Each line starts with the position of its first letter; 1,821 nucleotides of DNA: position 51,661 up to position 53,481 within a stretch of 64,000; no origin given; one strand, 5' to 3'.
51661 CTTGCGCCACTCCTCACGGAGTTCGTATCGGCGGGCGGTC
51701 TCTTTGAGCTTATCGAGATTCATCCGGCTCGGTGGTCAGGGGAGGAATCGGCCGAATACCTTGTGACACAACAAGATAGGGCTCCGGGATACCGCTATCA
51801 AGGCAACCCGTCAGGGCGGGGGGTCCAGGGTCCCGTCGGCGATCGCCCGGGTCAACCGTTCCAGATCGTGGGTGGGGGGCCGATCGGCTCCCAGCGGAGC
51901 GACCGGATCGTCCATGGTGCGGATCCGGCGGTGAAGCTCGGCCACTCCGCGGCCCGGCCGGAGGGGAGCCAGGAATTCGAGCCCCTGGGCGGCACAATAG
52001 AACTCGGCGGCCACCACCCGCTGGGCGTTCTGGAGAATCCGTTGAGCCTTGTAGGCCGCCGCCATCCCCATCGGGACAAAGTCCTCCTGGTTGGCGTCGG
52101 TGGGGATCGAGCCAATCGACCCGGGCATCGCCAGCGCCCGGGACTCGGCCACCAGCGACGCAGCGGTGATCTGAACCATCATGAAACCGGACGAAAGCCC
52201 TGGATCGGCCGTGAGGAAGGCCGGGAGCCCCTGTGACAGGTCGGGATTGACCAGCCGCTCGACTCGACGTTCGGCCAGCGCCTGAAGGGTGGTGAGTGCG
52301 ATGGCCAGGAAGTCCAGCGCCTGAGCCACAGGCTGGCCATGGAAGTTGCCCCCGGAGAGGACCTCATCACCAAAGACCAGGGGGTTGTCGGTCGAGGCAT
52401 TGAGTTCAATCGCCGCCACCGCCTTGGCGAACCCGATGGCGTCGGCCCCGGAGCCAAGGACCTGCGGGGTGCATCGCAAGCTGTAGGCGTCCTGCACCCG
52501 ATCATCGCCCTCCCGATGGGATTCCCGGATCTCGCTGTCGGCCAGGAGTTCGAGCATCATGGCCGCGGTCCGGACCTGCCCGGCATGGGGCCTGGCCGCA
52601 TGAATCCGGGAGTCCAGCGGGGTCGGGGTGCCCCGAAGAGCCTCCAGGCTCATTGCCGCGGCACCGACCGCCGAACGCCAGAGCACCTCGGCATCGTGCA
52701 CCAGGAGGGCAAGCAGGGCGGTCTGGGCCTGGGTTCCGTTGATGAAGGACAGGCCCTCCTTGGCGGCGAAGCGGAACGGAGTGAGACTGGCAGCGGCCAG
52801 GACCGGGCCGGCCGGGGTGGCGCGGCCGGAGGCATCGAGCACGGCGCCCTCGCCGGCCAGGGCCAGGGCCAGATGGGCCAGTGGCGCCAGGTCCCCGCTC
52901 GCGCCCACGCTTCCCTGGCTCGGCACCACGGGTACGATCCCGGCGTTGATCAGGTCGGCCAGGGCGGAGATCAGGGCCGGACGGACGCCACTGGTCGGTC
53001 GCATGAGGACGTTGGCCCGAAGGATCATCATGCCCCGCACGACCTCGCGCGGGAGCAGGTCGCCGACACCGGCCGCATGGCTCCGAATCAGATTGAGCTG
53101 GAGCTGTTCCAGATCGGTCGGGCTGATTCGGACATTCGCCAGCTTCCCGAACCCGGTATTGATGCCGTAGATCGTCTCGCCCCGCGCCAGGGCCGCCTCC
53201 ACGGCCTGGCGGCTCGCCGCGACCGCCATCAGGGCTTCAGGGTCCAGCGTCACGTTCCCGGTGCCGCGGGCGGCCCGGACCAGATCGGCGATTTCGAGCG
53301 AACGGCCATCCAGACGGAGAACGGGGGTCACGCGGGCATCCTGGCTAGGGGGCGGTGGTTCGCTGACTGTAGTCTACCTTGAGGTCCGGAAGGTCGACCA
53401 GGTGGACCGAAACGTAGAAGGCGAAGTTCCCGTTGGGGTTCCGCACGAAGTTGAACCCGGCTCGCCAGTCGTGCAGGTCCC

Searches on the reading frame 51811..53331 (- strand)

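Call 15: search_protein_families(library=pfam, proteins=[window:51811-53331:-], max_evalue=0.001)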
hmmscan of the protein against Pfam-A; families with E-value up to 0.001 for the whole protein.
window:51811-53331:- (506 aa): 1 family
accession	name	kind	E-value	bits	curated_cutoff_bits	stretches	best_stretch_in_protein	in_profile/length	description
PF00221.24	Lyase_aromatic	-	4.5e-183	609.6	27.3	1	12-471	1-465/466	Aromatic amino acid lyase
